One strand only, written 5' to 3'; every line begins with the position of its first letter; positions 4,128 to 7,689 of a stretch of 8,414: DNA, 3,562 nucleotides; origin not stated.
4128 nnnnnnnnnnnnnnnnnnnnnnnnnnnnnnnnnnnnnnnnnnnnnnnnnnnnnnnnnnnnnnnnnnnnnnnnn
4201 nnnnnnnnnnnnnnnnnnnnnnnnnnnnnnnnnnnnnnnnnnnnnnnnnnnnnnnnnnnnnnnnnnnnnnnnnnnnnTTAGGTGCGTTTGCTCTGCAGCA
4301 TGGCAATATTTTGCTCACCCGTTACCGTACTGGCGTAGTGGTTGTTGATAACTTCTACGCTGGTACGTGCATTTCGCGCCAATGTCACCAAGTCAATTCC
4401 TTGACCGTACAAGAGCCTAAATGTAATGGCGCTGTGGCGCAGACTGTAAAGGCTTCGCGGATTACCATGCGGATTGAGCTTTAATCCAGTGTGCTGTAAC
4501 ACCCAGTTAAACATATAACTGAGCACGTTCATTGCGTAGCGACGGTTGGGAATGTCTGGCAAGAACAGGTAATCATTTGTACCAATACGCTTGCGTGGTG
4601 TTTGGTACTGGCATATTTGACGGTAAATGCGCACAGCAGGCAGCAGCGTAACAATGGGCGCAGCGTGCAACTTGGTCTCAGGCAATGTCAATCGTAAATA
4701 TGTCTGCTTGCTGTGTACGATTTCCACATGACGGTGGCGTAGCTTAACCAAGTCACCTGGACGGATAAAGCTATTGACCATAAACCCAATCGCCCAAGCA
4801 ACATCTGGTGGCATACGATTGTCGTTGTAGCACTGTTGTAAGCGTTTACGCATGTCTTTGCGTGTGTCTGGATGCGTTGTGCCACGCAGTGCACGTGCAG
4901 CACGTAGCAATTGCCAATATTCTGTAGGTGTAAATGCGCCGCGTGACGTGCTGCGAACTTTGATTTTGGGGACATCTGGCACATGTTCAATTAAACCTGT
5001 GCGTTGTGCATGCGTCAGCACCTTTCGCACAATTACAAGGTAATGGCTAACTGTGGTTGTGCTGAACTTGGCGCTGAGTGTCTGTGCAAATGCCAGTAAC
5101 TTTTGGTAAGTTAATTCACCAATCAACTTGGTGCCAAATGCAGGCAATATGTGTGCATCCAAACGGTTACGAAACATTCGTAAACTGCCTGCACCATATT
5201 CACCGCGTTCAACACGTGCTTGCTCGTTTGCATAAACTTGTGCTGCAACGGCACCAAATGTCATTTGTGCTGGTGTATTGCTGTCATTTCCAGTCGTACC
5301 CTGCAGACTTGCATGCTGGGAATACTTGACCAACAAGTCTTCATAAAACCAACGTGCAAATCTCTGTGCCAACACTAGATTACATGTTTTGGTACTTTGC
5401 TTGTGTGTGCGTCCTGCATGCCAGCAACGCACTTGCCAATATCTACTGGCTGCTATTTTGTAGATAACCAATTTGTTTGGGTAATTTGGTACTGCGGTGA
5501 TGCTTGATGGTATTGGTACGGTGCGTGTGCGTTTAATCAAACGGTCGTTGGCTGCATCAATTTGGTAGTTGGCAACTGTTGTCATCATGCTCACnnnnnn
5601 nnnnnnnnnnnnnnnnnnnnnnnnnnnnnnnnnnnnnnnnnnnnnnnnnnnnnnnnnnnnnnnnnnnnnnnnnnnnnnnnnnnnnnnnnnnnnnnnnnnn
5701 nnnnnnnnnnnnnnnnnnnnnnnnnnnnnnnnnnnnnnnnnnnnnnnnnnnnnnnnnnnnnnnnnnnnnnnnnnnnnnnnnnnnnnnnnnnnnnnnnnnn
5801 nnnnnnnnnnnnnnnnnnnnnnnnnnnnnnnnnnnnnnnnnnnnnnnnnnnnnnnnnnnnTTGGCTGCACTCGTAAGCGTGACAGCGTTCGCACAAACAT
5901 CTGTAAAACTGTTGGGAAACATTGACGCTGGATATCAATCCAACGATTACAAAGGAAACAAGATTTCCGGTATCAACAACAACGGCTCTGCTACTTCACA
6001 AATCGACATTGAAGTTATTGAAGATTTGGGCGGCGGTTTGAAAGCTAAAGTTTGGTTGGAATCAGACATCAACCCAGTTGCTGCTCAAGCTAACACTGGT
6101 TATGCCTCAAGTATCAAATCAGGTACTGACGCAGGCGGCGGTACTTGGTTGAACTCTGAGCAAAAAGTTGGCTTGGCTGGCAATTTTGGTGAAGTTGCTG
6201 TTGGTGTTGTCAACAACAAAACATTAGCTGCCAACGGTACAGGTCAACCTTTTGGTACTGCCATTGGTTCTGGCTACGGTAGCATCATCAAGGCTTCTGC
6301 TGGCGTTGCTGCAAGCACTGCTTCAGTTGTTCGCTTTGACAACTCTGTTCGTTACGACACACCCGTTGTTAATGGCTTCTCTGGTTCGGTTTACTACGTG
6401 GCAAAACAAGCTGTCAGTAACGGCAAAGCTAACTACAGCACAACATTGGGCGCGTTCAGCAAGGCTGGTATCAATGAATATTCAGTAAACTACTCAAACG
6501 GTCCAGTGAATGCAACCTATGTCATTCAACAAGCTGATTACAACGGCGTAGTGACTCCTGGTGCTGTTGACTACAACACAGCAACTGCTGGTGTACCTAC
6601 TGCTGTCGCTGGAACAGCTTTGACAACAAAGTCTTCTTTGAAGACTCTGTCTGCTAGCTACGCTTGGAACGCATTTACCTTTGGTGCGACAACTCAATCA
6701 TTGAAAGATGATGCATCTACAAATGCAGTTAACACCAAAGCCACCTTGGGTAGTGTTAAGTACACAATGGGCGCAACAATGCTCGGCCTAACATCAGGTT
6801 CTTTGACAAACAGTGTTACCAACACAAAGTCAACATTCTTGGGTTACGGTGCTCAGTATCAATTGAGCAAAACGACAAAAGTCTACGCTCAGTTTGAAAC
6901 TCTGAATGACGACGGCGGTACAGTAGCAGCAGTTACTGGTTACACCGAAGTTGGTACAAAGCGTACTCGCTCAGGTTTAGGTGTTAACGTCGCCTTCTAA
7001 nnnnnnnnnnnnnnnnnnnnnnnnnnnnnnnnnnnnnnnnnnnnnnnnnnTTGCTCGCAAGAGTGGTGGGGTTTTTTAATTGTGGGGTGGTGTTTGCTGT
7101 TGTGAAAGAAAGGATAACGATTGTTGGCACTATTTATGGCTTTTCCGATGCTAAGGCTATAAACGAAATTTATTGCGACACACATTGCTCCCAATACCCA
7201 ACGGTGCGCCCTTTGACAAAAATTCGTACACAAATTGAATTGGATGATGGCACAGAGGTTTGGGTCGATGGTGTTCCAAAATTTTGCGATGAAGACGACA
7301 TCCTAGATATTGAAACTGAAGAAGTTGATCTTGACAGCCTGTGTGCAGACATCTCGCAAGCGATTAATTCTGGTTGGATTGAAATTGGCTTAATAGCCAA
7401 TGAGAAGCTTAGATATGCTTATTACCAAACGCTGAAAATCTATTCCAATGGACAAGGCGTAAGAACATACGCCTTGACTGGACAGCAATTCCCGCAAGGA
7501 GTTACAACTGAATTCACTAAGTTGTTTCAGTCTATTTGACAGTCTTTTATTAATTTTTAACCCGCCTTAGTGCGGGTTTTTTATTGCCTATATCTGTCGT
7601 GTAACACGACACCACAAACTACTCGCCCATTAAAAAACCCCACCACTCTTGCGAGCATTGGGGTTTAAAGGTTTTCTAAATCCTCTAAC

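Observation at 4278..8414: Two mirror-image integrase-porin modules, one intact and one decayed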

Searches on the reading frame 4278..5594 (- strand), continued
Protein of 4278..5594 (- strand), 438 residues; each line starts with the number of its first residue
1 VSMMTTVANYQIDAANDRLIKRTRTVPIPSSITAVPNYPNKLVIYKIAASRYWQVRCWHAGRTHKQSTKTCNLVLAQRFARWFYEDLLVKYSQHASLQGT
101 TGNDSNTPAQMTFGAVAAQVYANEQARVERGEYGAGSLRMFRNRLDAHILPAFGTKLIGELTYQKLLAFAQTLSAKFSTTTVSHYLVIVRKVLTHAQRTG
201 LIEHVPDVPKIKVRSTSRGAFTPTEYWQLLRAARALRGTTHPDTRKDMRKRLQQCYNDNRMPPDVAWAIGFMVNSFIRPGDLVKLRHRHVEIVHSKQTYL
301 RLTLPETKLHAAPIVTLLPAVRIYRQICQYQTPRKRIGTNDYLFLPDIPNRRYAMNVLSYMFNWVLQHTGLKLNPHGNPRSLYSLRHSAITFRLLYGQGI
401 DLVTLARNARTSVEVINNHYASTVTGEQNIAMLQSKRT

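Call 48: find_encoding_contigs(protein=P0085, flank=10000, max_places=2)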
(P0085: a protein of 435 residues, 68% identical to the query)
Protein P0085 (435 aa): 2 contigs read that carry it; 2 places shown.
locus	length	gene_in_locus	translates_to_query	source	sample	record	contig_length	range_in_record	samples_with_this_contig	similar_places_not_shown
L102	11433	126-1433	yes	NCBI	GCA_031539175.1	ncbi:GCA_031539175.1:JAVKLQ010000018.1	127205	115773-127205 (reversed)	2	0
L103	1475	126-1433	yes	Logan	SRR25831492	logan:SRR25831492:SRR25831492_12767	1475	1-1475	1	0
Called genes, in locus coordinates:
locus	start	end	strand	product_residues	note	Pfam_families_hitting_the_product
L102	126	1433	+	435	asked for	PF13102:Phage_int_SAM_5 (weak)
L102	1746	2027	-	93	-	PF11142:DUF2917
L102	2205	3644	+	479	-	PF00392:GntR, PF00155:Aminotran_1_2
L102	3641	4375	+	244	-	PF01564:Spermine_synth, PF08241:Methyltransf_11 (faint), PF08242:Methyltransf_12 (faint), PF13649:Methyltransf_25, PF05430:Methyltransf_30 (weak)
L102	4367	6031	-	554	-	PF00293:NUDIX (faint), PF00753:Lactamase_B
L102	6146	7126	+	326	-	PF03401:TctC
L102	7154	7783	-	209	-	PF02627:CMD (faint)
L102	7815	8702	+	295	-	PF01678:DAP_epimerase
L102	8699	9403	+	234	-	PF04340:DUF484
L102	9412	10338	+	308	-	PF02899:Phage_int_SAM_1, PF00589:Phage_integrase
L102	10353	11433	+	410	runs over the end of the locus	PF17785:PUA_3, PF10672:Methyltrans_SAM, PF03602:Cons_hypoth95, PF13847:Methyltransf_31 (weak)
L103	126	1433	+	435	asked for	PF13102:Phage_int_SAM_5 (weak)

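Call 57: search_protein_families(library=phrogs, proteins=[window:4278-5594:-], max_evalue=0.001)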
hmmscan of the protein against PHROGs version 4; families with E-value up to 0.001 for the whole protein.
window:4278-5594:- (438 aa): 3 families
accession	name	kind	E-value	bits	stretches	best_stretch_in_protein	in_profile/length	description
phrog_1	-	integration and excision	8.8e-27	95.6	1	28-406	111-417/611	integrase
phrog_23783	-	integration and excision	3.1e-05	25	1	106-210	55-152/162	integrase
phrog_216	-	integration and excision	3.4e-05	24.1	1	246-405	58-206/301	integrase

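Call 58: search_protein_families(library=ncbifam, proteins=[window:4278-5594:-], max_evalue=0.001)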
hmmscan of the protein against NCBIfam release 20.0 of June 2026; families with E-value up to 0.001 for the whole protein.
window:4278-5594:- (438 aa): 1 family
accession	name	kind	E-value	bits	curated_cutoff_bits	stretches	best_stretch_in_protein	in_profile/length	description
NF007246.0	PRK09692.1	domain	6.7e-05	21.7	434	1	45-209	35-198/413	integrase domain-containing protein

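Call 59: find_related_loci(query=A1, collection=viral_contigs, flank=10000)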
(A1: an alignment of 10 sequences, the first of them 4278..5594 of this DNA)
Query A1 (438 aa) in viral_contigs; peptide patterns used: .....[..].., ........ (x = any residue, [..] = any of these).
382 stretches matched a pattern, but none encodes a relative of the query by tblastn (E <= 1e-3).

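Call 60: search_protein_families(library=pfam, proteins=[L025:17566-19395:-, L025:16262-17581:-, L025:15440-16258:-, L025:11923-12870:+, L011:13816-14496:-, L011:14551-15453:-, L011:15483-16385:+, L019:12715-14277:-, L057:3201-4865:-, L057:5790-6587:+], max_evalue=0.001)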
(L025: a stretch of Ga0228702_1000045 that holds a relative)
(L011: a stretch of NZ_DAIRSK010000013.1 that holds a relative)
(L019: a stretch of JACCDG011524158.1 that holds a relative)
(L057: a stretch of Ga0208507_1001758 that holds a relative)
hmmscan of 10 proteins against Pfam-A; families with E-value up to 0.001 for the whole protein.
L025:17566-19395:- (610 aa): 0 families

L025:16262-17581:- (440 aa): 0 families

L025:15440-16258:- (273 aa): 0 families

L025:11923-12870:+ (316 aa): 4 families
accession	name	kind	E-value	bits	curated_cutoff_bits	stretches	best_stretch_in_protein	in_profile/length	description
PF01738.24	DLH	-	1.6e-09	38.1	21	0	69-167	4-117/217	Dienelactone hydrolase family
PF08840.17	BAAT_C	-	1.1e-07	32.5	20.9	1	134-169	9-44/210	BAAT / Acyl-CoA thioester hydrolase C terminal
PF07859.19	Abhydrolase_3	-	1.2e-05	25.6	25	1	84-192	2-112/210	alpha/beta hydrolase fold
PF20434.5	BD-FAE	-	4.8e-05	23.4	26.8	1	76-172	9-114/215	BD-FAE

L011:13816-14496:- (226 aa): 5 families
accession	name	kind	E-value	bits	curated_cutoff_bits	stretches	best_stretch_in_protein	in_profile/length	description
PF00004.35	AAA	-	6.2e-13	49.8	21.2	1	38-151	1-127/131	ATPase family associated with various cellular activities (AAA)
PF13191.12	AAA_16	-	4.1e-05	24.6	32.6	1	31-78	20-64/167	AAA ATPase domain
PF07728.20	AAA_5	-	0.00036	21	22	0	37-59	1-23/139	AAA domain (dynein-related subfamily)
PF20720.3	nSTAND3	-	0.00057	20.1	27.2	0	28-74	10-57/155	Novel STAND NTPase 3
PF05496.18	RuvB_N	-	0.00068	19.9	27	1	32-60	30-58/159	Holliday junction DNA helicase RuvB P-loop domain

L011:14551-15453:- (300 aa): 0 families

L011:15483-16385:+ (300 aa): 0 families

L019:12715-14277:- (520 aa): 0 families

L057:3201-4865:- (555 aa): 0 families

L057:5790-6587:+ (266 aa): 0 families
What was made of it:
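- No structural or replication genes were recognised (calls 57, 58, 60).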

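Call 61: search_protein_families(library=padloc, proteins=[L025:17566-19395:-, L025:16262-17581:-, L025:15440-16258:-, L025:11923-12870:+, L011:13816-14496:-, L011:14551-15453:-, L011:15483-16385:+, L019:12715-14277:-, L057:3201-4865:-], max_evalue=0.001)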
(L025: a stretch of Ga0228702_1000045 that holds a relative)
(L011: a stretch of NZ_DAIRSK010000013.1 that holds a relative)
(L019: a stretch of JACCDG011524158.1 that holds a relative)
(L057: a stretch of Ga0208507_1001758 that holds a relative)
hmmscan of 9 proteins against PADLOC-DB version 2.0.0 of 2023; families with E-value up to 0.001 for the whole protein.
L025:17566-19395:- (610 aa): 0 families

L025:16262-17581:- (440 aa): 0 families

L025:15440-16258:- (273 aa): 0 families

L025:11923-12870:+ (316 aa): 0 families

L011:13816-14496:- (226 aa): 5 families
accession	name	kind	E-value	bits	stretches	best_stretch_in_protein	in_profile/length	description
PDLC00915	TRIP13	-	6.2e-08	30.4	0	29-59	57-87/302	TRIP13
PDLC02196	IetA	-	2.4e-07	28.5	0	31-55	118-142/374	-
PDLC02195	IetA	-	3e-07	28.1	0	104-149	215-260/395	-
PDLC04232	IetA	-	1.1e-06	26.3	0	108-149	198-239/330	-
PDLC04140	mad8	-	2.5e-05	21.9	1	32-63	24-57/314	mads_8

L011:14551-15453:- (300 aa): 0 families

L011:15483-16385:+ (300 aa): 0 families

L019:12715-14277:- (520 aa): 0 families

L057:3201-4865:- (555 aa): 0 families
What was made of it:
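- The elements have no recognisable transfer or replication genes (calls 57, 58, 60, 61), so how they move between cells is unknown.
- Tried and rejected: The hits were an AAA ATPase, an esterase and serine or tyrosine recombinases (calls 57, 58, 60, 61).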

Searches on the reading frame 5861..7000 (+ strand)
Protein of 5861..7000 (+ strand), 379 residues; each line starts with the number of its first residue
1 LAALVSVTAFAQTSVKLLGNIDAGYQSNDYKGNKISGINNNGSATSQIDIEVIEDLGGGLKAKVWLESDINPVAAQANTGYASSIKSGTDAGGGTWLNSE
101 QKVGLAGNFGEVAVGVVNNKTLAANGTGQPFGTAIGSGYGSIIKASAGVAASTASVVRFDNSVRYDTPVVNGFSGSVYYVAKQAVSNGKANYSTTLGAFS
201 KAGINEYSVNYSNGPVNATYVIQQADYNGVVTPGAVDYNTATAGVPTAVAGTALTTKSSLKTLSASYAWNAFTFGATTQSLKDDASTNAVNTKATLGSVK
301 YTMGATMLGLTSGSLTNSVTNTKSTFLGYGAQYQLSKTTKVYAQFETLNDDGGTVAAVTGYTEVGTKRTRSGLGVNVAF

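Call 7: search_protein_families(library=pfam, proteins=[window:5861-7000:+], max_evalue=0.01)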
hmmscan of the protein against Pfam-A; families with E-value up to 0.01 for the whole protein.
window:5861-7000:+ (379 aa): 1 family
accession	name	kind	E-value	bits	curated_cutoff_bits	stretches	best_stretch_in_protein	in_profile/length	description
PF13609.12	Porin_4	-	2.7e-34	119.8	27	1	2-352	5-309/310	Gram-negative porin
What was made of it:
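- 5849..7000 (+): Porin B, the displaced resident porin. It is start-less and presumably silent. Porin_4 at 2.7e-34 (call 7).
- Checked: The porin at 5861-7000 (+) matches Porin_4 at E = 2.7e-34 (call 7).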

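Call 58: search_protein_families(library=ncbifam, proteins=[window:5861-7000:+], max_evalue=0.001)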
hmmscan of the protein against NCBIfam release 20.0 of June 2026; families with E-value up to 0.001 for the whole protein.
window:5861-7000:+ (379 aa): 1 family
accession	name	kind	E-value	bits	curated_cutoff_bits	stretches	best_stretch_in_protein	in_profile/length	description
NF040479.1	porin_porB_Neis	equivalog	4.1e-07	29.7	480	1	4-319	10-278/344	trimeric porin PorB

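Call 62: find_encoding_contigs(protein=window:5861-7000:+, flank=10000, max_places=10)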
Protein window:5861-7000:+ (379 aa): no gene with exactly this product is on record in the collection.

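Call 65: find_homologous_proteins(query=window:5861-7000:+, max_evalue=1e-60)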
Query window:5861-7000:+ (379 aa): 48 proteins with E <= 1e-60 among 8000 candidates.
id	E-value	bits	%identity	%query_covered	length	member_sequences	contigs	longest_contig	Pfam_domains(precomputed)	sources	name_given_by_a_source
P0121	3.1e-227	772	98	100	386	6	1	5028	PF13609.13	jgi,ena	jgi:predicted porin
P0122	6.3e-166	570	74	98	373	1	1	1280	PF13609.13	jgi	jgi:hypothetical protein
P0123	3.0e-155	535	70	97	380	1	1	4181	PF13609.13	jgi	jgi:predicted porin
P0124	2.7e-150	519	68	100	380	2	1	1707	PF13609.13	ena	-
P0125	2.4e-141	489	65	100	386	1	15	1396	PF13609.13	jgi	-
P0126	3.1e-139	482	65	98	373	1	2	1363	PF13609.13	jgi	-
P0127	5.4e-137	475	65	98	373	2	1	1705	PF13609.13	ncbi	-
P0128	2.2e-136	473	65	100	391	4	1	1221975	PF13609.13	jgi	jgi:predicted porin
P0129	2.3e-136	473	64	98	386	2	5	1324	PF13609.13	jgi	-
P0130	4.2e-135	469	64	98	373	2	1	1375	PF13609.13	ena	-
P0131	1.4e-134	467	64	98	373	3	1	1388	PF13609.13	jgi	jgi:predicted porin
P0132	1.0e-130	454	64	96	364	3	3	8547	PF13609.13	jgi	jgi:predicted porin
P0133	1.5e-113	398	59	95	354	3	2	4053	PF13609.13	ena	-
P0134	1.1e-109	385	54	98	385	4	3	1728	PF13609.13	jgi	-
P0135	6.4e-98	346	52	100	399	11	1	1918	PF13609.13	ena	-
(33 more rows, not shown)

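Call 67: find_encoding_contigs(protein=P0121, flank=10000, max_places=10)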
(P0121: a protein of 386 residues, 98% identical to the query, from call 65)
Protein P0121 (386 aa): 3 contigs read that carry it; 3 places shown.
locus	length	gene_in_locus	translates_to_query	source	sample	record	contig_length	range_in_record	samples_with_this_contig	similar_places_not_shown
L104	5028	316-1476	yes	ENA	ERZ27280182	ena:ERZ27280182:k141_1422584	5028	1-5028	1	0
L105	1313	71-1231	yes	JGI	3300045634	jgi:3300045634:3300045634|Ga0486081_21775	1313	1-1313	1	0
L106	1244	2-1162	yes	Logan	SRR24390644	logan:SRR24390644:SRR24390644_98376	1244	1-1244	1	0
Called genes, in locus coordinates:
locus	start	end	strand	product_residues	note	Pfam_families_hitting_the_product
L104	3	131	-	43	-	?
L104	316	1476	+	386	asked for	PF13609:Porin_4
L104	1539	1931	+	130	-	-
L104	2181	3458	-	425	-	PF13609:Porin_4, PF00267:Porin_1 (faint)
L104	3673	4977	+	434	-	PF13102:Phage_int_SAM_5 (faint)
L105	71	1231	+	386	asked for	PF13609:Porin_4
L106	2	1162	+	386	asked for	PF13609:Porin_4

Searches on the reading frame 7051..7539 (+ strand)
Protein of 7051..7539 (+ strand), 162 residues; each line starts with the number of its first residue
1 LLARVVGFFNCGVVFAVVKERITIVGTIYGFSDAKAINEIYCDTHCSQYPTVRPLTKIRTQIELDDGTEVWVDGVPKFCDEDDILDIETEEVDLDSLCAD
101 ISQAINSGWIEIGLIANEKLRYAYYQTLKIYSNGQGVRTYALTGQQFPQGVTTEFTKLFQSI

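Call 7: search_protein_families(library=pfam, proteins=[window:7051-7539:+], max_evalue=0.01)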
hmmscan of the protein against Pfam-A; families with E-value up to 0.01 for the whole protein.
window:7051-7539:+ (162 aa): 0 families

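Call 57: search_protein_families(library=phrogs, proteins=[window:7051-7539:+], max_evalue=0.001)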
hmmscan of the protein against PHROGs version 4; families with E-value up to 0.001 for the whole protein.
window:7051-7539:+ (162 aa): 0 families

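Call 58: search_protein_families(library=ncbifam, proteins=[window:7051-7539:+], max_evalue=0.001)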
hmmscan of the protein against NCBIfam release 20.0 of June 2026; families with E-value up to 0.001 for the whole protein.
window:7051-7539:+ (162 aa): 0 families
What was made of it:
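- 7102..7539 (+): Small resident ORF (ORF162 in the window, ORF130 in L104) between the two convergent porins, with its own terminator at 7559-7578. It lies inside the invertible segment. No family hit (calls 7, 57, 58).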

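Call 64: find_encoding_contigs(protein=window:7102-7536:+, flank=10000, max_places=10)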
Protein seq(145 aa) (145 aa): no gene with exactly this product is on record in the collection.
